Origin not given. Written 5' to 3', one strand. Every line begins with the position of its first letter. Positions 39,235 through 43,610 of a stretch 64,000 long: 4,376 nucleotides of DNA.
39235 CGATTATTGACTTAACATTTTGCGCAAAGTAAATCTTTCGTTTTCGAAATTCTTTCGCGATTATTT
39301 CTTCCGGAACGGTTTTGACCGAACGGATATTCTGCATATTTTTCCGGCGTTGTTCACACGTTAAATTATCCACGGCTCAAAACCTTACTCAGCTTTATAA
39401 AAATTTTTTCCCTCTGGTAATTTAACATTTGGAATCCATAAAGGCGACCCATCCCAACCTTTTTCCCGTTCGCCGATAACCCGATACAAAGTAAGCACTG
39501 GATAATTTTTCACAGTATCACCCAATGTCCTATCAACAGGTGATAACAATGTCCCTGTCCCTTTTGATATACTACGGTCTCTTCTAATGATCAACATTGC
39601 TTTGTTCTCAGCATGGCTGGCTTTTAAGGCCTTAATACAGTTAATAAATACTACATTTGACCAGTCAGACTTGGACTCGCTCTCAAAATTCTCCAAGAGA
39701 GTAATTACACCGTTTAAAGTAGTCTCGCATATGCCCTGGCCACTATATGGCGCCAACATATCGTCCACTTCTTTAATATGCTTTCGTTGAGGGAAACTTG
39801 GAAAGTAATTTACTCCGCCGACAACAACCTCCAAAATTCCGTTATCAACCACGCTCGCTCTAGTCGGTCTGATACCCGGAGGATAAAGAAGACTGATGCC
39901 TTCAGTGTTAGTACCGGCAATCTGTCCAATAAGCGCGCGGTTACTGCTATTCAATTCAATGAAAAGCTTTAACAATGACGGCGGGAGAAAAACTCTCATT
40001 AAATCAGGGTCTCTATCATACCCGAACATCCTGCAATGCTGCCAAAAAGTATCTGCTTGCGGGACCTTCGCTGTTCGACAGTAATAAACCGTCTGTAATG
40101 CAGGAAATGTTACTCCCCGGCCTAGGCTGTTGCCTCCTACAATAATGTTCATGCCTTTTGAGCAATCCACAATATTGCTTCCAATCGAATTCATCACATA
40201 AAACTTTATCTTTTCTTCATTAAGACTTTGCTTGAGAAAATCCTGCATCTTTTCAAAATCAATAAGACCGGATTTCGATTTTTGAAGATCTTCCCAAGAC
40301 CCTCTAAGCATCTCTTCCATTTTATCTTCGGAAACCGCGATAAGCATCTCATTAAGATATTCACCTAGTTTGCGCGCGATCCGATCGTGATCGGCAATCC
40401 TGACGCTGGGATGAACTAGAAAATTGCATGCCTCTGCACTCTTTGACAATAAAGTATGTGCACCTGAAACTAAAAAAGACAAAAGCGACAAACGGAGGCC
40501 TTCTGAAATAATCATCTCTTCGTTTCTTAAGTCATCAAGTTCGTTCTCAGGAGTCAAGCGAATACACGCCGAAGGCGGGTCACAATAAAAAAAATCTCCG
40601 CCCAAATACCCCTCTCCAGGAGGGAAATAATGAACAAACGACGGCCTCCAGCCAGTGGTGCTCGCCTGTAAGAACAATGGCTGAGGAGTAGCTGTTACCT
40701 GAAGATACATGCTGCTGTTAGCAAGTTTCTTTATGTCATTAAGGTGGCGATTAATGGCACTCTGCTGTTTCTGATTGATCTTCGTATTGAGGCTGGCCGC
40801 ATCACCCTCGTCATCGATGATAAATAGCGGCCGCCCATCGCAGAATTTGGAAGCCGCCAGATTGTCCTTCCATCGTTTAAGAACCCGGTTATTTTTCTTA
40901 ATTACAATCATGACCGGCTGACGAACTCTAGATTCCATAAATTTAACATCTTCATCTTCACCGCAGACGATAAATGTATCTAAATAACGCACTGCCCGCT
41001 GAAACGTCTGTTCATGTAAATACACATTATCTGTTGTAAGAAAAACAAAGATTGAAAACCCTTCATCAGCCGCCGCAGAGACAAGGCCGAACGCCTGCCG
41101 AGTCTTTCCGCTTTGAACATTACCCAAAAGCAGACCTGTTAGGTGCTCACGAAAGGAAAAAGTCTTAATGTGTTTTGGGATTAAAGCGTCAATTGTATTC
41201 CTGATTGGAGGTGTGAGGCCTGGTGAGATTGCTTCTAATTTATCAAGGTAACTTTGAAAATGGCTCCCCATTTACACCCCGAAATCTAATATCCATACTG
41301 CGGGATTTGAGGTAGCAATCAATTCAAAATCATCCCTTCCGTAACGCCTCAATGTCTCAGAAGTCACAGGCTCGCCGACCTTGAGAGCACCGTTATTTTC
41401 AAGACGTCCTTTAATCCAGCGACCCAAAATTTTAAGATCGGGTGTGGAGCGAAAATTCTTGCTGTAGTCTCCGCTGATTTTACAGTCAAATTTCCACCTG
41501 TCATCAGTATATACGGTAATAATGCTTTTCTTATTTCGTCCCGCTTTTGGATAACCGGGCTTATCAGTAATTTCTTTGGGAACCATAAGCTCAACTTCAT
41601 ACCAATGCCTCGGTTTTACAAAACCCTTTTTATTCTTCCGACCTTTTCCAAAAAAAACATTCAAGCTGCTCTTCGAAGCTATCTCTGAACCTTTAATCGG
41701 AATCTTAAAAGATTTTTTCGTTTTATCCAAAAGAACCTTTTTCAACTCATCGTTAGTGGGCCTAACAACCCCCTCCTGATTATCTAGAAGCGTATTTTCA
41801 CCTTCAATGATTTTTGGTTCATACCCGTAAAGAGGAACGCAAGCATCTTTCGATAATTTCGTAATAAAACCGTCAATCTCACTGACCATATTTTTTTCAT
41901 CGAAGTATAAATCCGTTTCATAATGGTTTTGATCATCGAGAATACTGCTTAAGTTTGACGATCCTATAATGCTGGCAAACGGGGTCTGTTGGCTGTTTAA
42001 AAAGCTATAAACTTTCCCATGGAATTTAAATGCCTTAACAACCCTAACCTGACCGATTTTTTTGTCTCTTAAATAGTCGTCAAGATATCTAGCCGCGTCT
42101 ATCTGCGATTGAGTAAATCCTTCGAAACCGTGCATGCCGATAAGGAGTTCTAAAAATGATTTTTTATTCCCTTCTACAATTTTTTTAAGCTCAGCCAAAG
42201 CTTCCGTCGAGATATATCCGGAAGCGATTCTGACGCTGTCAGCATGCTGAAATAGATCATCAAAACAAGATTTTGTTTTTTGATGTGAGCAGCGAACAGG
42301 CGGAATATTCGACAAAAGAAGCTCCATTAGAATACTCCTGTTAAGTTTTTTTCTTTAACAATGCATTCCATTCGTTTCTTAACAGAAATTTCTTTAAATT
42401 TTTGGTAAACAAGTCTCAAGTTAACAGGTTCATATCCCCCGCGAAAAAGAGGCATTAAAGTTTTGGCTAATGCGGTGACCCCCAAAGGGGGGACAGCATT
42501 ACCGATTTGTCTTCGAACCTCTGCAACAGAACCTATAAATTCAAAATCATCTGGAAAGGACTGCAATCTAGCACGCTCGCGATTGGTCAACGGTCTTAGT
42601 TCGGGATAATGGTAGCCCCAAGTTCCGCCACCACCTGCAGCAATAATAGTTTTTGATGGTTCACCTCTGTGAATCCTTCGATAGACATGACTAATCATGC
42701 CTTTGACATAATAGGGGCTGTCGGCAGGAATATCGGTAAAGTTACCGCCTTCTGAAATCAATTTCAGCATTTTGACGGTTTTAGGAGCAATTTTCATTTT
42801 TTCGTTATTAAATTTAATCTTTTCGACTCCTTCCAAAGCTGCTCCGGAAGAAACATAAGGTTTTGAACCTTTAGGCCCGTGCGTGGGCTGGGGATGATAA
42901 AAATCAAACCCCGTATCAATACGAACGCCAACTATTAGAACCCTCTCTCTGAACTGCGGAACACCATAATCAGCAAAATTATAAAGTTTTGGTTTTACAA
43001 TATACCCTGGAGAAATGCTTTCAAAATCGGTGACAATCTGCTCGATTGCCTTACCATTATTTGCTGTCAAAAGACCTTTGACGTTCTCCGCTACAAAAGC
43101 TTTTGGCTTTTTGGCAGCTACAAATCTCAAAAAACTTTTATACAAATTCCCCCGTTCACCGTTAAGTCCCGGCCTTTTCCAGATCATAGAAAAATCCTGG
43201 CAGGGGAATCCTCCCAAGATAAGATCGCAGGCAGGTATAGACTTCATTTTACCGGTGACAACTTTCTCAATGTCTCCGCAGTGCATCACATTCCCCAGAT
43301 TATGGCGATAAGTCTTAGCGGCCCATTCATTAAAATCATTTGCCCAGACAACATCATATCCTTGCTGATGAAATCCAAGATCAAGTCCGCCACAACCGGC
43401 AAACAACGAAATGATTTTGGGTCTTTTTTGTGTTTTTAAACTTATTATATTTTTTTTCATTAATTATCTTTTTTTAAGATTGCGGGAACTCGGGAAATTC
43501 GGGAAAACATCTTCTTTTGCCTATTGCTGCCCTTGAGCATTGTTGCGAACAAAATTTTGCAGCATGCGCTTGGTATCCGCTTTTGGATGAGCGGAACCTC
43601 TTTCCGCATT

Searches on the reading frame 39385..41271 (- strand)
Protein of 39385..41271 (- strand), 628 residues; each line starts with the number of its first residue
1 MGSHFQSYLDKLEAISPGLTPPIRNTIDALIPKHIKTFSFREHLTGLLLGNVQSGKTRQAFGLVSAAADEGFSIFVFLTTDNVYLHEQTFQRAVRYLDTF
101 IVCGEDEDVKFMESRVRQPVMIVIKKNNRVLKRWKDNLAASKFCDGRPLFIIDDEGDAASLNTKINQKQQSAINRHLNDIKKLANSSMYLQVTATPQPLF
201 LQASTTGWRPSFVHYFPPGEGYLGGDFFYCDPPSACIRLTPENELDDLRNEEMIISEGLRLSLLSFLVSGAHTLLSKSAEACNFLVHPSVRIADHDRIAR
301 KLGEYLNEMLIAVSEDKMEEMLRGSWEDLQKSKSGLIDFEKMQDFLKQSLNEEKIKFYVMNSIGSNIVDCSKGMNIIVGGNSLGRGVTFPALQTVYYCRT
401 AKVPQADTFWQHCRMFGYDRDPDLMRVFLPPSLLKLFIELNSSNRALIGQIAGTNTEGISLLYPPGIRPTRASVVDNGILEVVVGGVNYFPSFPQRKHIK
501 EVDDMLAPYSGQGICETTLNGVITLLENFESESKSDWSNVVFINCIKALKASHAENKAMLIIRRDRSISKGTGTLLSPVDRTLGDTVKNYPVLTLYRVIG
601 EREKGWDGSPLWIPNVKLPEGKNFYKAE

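Call 16: search_protein_families(library=pfam, max_evalue=0.01, proteins=[window:39385-41271:-])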
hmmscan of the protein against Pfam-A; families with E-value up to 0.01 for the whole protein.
window:39385-41271:- (628 aa): 2 families
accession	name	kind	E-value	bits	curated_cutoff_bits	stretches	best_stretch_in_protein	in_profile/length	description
PF10593.14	Z1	-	5e-27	95.4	25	1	259-458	2-211/228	Z1 domain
PF20692.3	cpSF2-GREB1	-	0.0039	16.3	26.2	1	75-205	39-163/716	Circularly permuted SF2 helicase found in GREB1 proteins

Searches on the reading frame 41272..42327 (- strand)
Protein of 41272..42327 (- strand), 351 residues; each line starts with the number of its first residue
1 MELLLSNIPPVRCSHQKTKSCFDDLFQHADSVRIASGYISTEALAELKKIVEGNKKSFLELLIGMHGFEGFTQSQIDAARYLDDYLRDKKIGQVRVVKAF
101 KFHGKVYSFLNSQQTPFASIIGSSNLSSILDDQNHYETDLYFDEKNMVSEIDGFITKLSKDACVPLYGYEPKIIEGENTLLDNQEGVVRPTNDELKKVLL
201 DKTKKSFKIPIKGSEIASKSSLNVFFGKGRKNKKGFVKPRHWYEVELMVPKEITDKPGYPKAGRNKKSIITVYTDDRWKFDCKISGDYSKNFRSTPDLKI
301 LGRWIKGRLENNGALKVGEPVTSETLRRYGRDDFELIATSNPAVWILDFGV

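Call 16: search_protein_families(library=pfam, max_evalue=0.01, proteins=[window:41272-42327:-])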
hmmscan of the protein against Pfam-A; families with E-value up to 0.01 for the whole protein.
window:41272-42327:- (351 aa): 2 families
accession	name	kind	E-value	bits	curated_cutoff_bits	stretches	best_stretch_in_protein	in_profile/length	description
PF20731.2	RE_NgoFVII_C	-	1.1e-37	129.5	23.8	1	201-338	5-129/131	NgoFVII C-terminal B3-like DNA-binding domain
PF09565.16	RE_NgoFVII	-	3.4e-32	111.4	23.8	1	21-163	6-153/162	NgoFVII restriction endonuclease N-terminal PLD domain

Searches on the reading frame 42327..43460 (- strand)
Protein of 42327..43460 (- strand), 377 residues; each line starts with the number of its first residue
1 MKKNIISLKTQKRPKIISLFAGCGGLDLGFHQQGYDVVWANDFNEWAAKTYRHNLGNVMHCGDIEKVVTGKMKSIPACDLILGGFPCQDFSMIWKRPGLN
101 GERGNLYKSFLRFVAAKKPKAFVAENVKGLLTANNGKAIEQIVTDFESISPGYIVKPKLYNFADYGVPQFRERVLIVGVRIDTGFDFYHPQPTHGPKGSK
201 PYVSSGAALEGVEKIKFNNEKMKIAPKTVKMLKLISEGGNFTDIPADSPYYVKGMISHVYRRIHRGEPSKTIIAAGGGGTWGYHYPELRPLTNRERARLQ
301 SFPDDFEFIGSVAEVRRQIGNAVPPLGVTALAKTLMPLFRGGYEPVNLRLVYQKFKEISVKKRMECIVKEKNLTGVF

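Call 16: search_protein_families(library=pfam, max_evalue=0.01, proteins=[window:42327-43460:-])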
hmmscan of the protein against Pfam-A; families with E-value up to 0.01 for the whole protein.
window:42327-43460:- (377 aa): 1 family
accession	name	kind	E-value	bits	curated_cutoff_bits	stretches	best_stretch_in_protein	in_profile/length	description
PF00145.23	DNA_methylase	-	9.2e-77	259.1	22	1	15-335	2-322/324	C-5 cytosine-specific DNA methylase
